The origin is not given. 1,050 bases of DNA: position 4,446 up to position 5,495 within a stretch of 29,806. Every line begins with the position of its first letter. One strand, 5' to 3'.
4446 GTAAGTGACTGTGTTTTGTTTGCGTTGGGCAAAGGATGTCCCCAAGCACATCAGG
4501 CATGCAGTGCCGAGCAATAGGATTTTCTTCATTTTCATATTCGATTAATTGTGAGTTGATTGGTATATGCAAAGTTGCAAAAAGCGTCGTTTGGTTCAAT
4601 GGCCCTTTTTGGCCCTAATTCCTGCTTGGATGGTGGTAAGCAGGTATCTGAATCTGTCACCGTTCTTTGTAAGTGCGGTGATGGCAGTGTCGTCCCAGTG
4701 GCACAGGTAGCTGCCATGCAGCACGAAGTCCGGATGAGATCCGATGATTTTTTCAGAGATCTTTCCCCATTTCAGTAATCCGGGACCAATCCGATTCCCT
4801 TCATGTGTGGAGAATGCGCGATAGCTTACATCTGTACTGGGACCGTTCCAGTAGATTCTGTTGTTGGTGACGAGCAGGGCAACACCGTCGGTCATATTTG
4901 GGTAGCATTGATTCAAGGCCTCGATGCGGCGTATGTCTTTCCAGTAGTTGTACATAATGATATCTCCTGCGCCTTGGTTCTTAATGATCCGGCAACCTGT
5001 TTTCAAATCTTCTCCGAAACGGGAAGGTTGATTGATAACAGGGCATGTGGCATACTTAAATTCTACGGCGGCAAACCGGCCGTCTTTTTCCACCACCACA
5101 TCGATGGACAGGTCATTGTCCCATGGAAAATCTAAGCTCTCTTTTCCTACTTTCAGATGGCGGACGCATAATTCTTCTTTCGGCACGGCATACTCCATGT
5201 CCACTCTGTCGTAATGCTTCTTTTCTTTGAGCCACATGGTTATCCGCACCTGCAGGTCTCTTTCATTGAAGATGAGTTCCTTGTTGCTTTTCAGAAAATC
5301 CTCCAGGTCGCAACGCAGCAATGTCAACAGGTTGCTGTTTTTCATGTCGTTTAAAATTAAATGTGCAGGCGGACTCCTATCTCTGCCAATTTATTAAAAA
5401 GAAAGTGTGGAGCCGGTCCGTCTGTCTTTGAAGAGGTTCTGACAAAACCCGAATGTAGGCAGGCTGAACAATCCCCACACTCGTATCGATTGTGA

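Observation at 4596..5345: Single-gene PD-(D/E)xK nuclease cassette flanked by the repeat units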

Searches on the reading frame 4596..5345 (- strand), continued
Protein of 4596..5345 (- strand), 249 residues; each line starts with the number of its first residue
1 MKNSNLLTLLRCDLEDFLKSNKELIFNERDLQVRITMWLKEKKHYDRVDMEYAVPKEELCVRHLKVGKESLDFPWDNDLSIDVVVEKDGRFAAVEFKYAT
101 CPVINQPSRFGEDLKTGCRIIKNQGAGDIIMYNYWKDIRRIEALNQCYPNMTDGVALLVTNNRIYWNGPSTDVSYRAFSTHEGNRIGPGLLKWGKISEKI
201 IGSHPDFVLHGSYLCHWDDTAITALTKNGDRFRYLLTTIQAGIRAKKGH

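Call 43: fold_search(model_id=the predicted structure, library=pdb)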
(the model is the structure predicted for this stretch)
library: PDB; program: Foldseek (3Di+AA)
matches with E <= 10: 478; with E <= 0.001: 0
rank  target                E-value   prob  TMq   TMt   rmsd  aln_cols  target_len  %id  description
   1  1tw8_D                1.3e-02  0.60  0.25  0.25  12.1       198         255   12  HincII bound to Ca2+ and cognate DNA GTCGAC (released 2004-08-10)
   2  3ebc_B                1.5e-02  0.69  0.28  0.28   9.1       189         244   12  Structure of N141A HincII with Cognate DNA (released 2008-12-23)
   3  8j2f_A                1.7e-02  0.21  0.24  0.19  15.9       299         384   11  Human neutral shpingomyelinase (released 2023-12-06)
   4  1kc6_B                1.9e-02  0.60  0.26  0.26  10.7       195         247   11  HincII Bound to Cognate DNA (released 2001-12-07)
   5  2gij_A                1.9e-02  0.57  0.26  0.27  10.6       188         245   12  Q138F HincII bound to cognate DNA GTTAAC and Ca2+ (released 2006-07-18)
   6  3e42_B                2.2e-02  0.38  0.26  0.26  11.4       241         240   10  Q138F HincII bound to GTCGAC and Ca2+ (cocrystallized) (released 2008-08-26)
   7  3u44_A                2.7e-02  0.38  0.20  0.06  12.8       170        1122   12  Crystal structure of AddAB-DNA complex (released 2012-03-21)
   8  5zyt_B                2.8e-02  0.82  0.23  0.26   6.1       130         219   15  Crystal structure of human MGME1 with 3' overhang double strand DNA3 (released 2018-09-19)
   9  5zyv_A                3.0e-02  0.66  0.27  0.32  14.1       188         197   13  Crystal structure of human MGME1 with single strand DNA2 and Ca2+ (released 2018-09-19)
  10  8xa9_A                3.2e-02  0.44  0.23  0.26  15.0       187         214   13  Human MGME1 in complex with 5'-overhang DNA (released 2024-03-20)
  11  8xa9_B                3.4e-02  0.44  0.23  0.26  15.1       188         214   14  Human MGME1 in complex with 5'-overhang DNA (released 2024-03-20)
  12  1tx3_D                3.4e-02  0.38  0.26  0.26  12.2       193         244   11  HINCII BOUND TO COGNATE DNA (released 2005-02-15)
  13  4ceh_A                4.1e-02  0.33  0.20  0.06  11.1       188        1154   12  Crystal structure of AddAB with a forked DNA substrate (released 2014-03-12)
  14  3e42_A                4.7e-02  0.44  0.27  0.27   9.5       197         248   11  Q138F HincII bound to GTCGAC and Ca2+ (cocrystallized) (released 2008-08-26)
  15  5ld2_B                4.7e-02  0.18  0.17  0.06  13.0       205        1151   10  Cryo-EM structure of RecBCD+DNA complex revealing activated nuclease domain (released 2016-10-05)
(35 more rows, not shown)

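Call 55: search_solved_structures(query=A1, max_evalue=10, show_alignments=3)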
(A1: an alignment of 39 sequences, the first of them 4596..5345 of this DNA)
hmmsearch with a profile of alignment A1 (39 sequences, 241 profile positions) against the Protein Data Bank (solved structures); distinct sequences matched with E-value up to 10: 0.

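Call 62: search_protein_representatives(alignment_id=A1)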
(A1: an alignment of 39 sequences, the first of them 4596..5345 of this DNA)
Query: 39 sequences, 241 profile positions. Proteins with E-value up to 0.001 (for the whole library): 2590; up to 1e-10: 1712; up to 1e-30: 212. The best 150 are listed.
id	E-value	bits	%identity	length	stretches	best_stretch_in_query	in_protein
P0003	1.3e-100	352.2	-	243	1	3-239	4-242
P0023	1.4e-95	335.7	-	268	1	5-240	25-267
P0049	6.5e-91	320.5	-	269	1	5-240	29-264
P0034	3.7e-86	304.9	-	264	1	3-240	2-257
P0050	7.6e-85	300.6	-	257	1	6-239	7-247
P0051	2.2e-84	299.1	-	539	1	5-240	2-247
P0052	2.8e-84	298.7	-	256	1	6-239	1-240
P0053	2.0e-83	296.0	-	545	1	5-240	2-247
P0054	2.2e-83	295.8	-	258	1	3-240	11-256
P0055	8.8e-81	287.3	-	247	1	4-240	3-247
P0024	4.1e-80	285.1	-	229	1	3-182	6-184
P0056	2.2e-78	279.5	-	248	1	3-240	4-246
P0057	3.5e-77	275.5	-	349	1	6-239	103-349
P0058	6.0e-74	264.9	-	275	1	5-239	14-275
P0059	4.8e-73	262.0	-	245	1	3-239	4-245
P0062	4.2e-71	255.6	-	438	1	4-240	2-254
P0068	3.2e-68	246.1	-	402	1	4-240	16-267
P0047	4.7e-67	242.4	-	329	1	4-240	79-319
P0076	6.6e-62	225.5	-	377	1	4-238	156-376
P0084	1.4e-60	221.1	-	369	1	5-236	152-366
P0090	7.3e-60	218.8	-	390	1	4-240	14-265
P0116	2.6e-54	200.6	-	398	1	4-239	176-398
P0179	2.5e-42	161.4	-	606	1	6-216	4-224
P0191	1.1e-40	156.0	-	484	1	9-239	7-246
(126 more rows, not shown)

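Call 63: search_protein_families(library=pfam, proteins=[P0051, P0053, P0062, P0068, P0076, P0084, P0090, P0179, P0191, P0116], max_evalue=0.01)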
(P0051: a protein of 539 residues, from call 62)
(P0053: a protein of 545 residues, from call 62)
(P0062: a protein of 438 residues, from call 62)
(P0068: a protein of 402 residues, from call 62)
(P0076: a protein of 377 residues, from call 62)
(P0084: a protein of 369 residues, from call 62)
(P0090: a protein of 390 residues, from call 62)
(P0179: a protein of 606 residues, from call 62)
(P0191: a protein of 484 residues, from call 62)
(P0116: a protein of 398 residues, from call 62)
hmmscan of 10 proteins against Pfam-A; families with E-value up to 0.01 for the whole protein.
P0051 (539 aa): 0 families

P0053 (545 aa): 0 families

P0062 (438 aa): 0 families

P0068 (402 aa): 0 families

P0076 (377 aa): 0 families

P0084 (369 aa): 1 family
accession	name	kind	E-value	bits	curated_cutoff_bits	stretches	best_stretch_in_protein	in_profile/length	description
PF00750.26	tRNA-synt_1d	-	0.0026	17.2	23.3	1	220-321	203-299/349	tRNA synthetases class I (R), catalytic domain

P0090 (390 aa): 0 families

P0179 (606 aa): 0 families

P0191 (484 aa): 0 families

P0116 (398 aa): 0 families

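Call 65: search_dna_similar(query=window:4596-5345:-, collection=phages, mode=protein, max_evalue=0.001)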
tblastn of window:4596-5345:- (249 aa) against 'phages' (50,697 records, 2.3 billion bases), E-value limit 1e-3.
No match.

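Call 66: search_dna_similar(query=window:4596-5345:-, collection=plasmids, mode=protein, max_evalue=0.001)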
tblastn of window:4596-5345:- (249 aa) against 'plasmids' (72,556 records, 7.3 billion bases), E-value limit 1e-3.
Records with a match: 10; places in all: 11; records where one place covers at least 80% of the query: 8.
Best place of each record, by identity: <60% 10.
By first word of the organism name: Rhodococcus 3; Prescottella 3; Paracoccus 2; Halocatena 1; Halorarius 1.
By predicted mobility (MOB-suite, as given by PLSDB): non-mobilizable 10.
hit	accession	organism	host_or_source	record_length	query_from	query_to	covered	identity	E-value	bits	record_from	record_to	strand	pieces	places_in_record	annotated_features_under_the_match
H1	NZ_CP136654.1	Rhodococcus qingshengii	cell culture,soil from Antarctica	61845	16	246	93%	25.3%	7e-7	57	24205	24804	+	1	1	hypothetical protein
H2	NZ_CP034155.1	Rhodococcus sp. NJ-530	Antarctic sea ice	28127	16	244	92%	25.1%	1e-5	54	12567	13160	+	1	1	hypothetical protein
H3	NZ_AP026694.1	Rhodococcus qingshengii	cruid oil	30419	16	244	92%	25.1%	1e-5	54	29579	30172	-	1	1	hypothetical protein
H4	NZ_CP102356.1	Paracoccus sp. SMMA_5_TC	pure culture,Lotus pond, a sulfur-borax ...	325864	18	235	88%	24.9%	9e-7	57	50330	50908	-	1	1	hypothetical protein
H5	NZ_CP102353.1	Paracoccus sp. SMMA_5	pure culture,Lotus pond, a sulfur-borax ...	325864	18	235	88%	24.9%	9e-7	57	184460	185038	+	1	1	hypothetical protein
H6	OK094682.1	Prescottella equi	Equus caballus,Culture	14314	16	217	81%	24.5%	6e-6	54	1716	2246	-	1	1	putative nuclease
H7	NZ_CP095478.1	Prescottella equi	Equus caballus,Culture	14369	16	217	81%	24.5%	6e-6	54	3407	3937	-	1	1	hypothetical protein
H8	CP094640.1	Prescottella equi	clinical isolates,clinical isolates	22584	16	217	81%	24.5%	6e-6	54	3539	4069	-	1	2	hypothetical protein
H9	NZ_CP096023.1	Halocatena salina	cell culture,sediment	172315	67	217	61%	28.0%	2e-4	50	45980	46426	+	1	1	hypothetical protein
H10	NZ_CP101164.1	Halorarius halobius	cell culture,salt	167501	67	219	61%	27.0%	3e-7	58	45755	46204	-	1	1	hypothetical protein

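Call 67: search_protein_families(library=phrogs, proteins=[window:4596-5345:-, P0047, P0051, P0179], max_evalue=0.01)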
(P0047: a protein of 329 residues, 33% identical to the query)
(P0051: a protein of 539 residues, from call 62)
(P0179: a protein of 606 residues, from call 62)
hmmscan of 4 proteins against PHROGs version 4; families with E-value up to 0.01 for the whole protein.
window:4596-5345:- (249 aa): 0 families

P0047 (329 aa): 0 families

P0051 (539 aa): 0 families

P0179 (606 aa): 0 families

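Call 68: get_annotated_region(hit=H1, flank=6000)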
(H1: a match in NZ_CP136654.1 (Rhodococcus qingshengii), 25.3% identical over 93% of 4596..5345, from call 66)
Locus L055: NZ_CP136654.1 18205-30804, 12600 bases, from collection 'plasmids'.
description: Rhodococcus qingshengii strain A29-k1 plasmid pCP61, complete sequence
organism: Rhodococcus qingshengii (NCBI taxid 334542)
taxonomy: Bacteria; Actinomycetota; Actinomycetes; Mycobacteriales; Nocardiaceae; Rhodococcus; Rhodococcus qingshengii
host: -; source: cell culture,soil from Antarctica; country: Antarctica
typing (MOB-suite, as given by PLSDB): non-mobilizable; replicon rep_cluster_1626
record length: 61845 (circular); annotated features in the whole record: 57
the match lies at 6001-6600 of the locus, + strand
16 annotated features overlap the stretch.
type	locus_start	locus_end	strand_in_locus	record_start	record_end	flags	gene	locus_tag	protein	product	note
CDS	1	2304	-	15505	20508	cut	-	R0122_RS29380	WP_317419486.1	DEAD/DEAH box helicase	-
CDS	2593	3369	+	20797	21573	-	-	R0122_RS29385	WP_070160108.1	ParA family protein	-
CDS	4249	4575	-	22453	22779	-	-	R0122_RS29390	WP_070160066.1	hypothetical protein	-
CDS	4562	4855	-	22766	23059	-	-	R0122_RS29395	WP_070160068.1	sigma factor-like helix-turn-helix DNA-binding protein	GO:0006352 - DNA-templated transcription initiation [Evidence IEA]; GO:0006355 - regulation of DNA-templated ...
CDS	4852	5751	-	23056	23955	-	-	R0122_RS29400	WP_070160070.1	replication initiation protein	-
CDS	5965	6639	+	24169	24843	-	-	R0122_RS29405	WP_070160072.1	hypothetical protein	-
CDS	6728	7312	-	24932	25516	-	-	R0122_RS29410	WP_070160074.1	hypothetical protein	-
CDS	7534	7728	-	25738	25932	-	-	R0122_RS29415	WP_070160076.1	hypothetical protein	-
CDS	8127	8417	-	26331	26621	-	-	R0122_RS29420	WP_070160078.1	hypothetical protein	-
CDS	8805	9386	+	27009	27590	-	-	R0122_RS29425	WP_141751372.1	hypothetical protein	-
CDS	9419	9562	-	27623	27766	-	-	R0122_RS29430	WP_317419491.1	hypothetical protein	-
CDS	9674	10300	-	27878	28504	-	-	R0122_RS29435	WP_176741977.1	TetR/AcrR family transcriptional regulator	GO:0006355 - regulation of DNA-templated transcription [Evidence IEA]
CDS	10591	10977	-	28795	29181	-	-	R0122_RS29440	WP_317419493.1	BldC family transcriptional regulator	GO:0006355 - regulation of DNA-templated transcription [Evidence IEA]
CDS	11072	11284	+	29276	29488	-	-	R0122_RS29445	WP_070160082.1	hypothetical protein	-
CDS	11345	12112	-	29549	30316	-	-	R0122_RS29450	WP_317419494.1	hypothetical protein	-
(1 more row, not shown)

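Call 69: get_annotated_region(hit=H4, flank=6000)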
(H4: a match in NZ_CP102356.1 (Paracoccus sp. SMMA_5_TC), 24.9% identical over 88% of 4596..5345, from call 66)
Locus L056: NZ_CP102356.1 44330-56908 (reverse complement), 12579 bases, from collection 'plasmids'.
description: Paracoccus sp. SMMA_5_TC plasmid pNSM5TCa, complete sequence
organism: Paracoccus sp. SMMA_5_TC (NCBI taxid 2654280)
taxonomy: Bacteria; Pseudomonadota; Alphaproteobacteria; Rhodobacterales; Paracoccaceae; Paracoccus; Paracoccus sp. SMMA 5 TC
host: -; source: pure culture,Lotus pond, a sulfur-borax hot spring; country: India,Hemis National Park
typing (MOB-suite, as given by PLSDB): non-mobilizable
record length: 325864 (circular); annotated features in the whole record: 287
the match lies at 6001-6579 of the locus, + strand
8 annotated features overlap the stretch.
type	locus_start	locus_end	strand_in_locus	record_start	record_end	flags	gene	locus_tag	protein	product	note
CDS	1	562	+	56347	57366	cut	-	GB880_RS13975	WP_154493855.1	HNH endonuclease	-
CDS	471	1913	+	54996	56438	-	-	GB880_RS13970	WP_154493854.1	class I SAM-dependent methyltransferase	-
CDS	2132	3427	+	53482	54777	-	-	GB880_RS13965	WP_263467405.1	phage portal protein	GO:0019068 - virion assembly [Evidence IEA]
CDS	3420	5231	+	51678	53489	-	-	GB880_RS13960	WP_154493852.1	prohead protease/major capsid protein fusion protein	GO:0019082 - viral protein processing [Evidence IEA]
CDS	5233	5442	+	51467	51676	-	-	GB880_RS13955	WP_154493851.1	hypothetical protein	-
CDS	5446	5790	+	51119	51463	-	-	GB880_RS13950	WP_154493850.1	DUF2190 family protein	-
CDS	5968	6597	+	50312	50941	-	-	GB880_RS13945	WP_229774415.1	hypothetical protein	-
CDS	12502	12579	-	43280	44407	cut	-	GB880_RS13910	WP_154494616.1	acyl-CoA dehydrogenase family protein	-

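Call 70: get_annotated_region(hit=H6, flank=6000)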
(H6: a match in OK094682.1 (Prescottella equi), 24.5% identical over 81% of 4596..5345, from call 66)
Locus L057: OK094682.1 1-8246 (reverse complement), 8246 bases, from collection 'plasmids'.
description: Prescottella equi strain PAM2287 plasmid pRSRe2287 genomic sequence
organism: Prescottella equi (NCBI taxid 43767)
taxonomy: Bacteria; Actinomycetota; Actinomycetes; Mycobacteriales; Nocardiaceae; Prescottella; Prescottella equi
host: -; source: Equus caballus,Culture; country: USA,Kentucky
typing (MOB-suite, as given by PLSDB): non-mobilizable; replicon rep_cluster_1333
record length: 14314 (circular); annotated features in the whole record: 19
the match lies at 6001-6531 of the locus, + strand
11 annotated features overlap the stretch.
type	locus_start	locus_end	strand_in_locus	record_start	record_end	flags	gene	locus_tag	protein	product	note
CDS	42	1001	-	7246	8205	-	-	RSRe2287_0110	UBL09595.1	putative T/A toxin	-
CDS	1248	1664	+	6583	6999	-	-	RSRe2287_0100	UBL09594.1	putative plasmid addiction protein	-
CDS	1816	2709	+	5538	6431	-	-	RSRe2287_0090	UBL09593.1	hypothetical protein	-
CDS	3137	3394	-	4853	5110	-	parG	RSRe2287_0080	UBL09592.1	ParG partitioning protein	-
CDS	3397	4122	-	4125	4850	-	parA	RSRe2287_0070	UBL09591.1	ParA partitioning protein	-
CDS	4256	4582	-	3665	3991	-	-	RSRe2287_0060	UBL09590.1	putative DNA-binding protein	-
CDS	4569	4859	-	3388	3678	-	-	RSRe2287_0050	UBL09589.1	putative DNA-binding protein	-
CDS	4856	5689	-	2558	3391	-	rep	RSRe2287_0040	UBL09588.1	Rep protein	-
CDS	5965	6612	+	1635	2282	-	-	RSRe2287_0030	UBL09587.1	putative nuclease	-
CDS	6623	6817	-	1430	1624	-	-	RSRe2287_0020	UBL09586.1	putative DNA-binding protein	-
CDS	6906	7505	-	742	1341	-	-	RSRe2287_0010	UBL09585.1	putative regulatory protein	-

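Call 71: get_annotated_region(hit=H10, flank=6000)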
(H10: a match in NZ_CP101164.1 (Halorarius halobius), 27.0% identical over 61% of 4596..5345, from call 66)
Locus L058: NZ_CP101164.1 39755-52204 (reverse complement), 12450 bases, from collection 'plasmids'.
description: Halorarius halobius strain ZY10 plasmid unnamed3, complete sequence
organism: Halorarius halobius (NCBI taxid 2962671)
taxonomy: Archaea; Euryarchaeota; Halobacteria; Halobacteriales; Haloarculaceae; Halorarius; Halorarius halobius
host: -; source: cell culture,salt; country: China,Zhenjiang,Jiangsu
typing (MOB-suite, as given by PLSDB): non-mobilizable
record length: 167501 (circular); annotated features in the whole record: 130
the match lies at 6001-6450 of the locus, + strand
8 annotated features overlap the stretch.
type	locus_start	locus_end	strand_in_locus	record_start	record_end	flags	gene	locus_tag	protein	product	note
CDS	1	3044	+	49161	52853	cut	-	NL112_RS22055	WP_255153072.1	hypothetical protein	-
CDS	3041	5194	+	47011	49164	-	pglZ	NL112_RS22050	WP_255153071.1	BREX-5 system phosphatase PglZ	-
CDS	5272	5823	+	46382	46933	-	-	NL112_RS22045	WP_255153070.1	TATA-box-binding protein C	-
CDS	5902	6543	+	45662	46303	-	-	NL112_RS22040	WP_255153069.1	hypothetical protein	-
CDS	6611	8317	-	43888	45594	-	-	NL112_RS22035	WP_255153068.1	AAA family ATPase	-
CDS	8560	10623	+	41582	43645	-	-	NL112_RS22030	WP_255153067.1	DNA helicase UvrD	-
CDS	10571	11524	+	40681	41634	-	-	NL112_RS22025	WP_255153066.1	PD-(D/E)XK nuclease family protein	-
CDS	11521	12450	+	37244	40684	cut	-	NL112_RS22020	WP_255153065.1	ATP-dependent DNA helicase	-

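Call 76: find_related_loci(query=A6, collection=viral_contigs, flank=6000)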
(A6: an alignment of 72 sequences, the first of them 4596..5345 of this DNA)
Query A6 (249 aa) in viral_contigs; peptide patterns used: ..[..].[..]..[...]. (x = any residue, [..] = any of these).
12 stretches matched a pattern; 1 encode a relative of the query (tblastn E <= 1e-3); 1 distinct loci.
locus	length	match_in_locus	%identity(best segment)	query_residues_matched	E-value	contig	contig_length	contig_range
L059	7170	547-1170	33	6-228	2e-38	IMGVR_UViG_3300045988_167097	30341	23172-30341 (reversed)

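Call 77: find_related_loci(query=A6, collection=metagenome_contigs, flank=6000)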
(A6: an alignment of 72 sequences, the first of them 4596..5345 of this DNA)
Query A6 (249 aa) in metagenome_contigs; peptide patterns used: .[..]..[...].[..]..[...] (x = any residue, [..] = any of these).
220 stretches matched a pattern; 146 encode a relative of the query (tblastn E <= 1e-3); the best 80 are kept; 80 distinct loci.
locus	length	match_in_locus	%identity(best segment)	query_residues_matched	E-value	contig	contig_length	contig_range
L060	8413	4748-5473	59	1-240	4e-94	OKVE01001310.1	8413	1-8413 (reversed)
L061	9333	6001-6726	59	1-240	1e-93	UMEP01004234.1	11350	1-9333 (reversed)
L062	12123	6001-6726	58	1-240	2e-92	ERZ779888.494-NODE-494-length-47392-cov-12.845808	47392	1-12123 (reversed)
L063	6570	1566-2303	46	4-239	4e-70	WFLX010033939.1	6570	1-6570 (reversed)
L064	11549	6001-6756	45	3-242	3e-65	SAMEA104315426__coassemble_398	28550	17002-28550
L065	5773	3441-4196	45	3-242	3e-65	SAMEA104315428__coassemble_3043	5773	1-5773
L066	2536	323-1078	45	3-242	9e-66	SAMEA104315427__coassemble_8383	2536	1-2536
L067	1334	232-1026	42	1-240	5e-62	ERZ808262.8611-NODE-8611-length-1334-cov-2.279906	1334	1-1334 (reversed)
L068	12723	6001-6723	40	6-239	3e-57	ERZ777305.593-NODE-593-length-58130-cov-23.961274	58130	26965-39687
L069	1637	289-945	38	6-239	2e-48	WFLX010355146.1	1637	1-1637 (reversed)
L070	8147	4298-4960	37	4-239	2e-45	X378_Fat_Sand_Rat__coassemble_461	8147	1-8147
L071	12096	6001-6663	37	4-239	9e-45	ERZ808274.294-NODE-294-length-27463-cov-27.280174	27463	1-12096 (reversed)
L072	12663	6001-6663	37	4-239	9e-45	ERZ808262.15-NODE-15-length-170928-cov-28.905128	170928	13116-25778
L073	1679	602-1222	37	3-222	1e-44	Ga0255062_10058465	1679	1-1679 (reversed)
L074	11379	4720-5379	35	5-241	3e-43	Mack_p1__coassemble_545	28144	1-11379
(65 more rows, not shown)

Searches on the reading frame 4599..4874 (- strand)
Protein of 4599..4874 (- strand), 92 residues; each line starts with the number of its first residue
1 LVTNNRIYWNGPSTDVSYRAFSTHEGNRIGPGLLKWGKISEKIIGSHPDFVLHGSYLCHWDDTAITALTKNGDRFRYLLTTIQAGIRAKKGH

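Call 90: predict_structure(alignment_id=A7)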
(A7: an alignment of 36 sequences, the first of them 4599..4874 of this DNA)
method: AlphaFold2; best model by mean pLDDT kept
length: 92 residues; sequences in the alignment: 36
mean_pLDDT: 75.7   pTM: 0.58
mean pLDDT of the five models: 75.7, 74.2, 73.8, 73.7, 71.4
residues with pLDDT >= 90: 9; 70-90: 47; 50-70: 31; < 50: 5
segments of 3 or more residues with pLDDT < 50: 88-92
pLDDT, mean of each block of 10 residues (from residue 1): 67 84 86 91 87 83 65 68 59 34
secondary structure, 60 per line:
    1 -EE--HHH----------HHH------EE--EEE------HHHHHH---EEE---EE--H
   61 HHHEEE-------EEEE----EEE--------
elements in order: E32-34 H41-46 E50-52 H60-63 E64-66 E74-77 E82-84
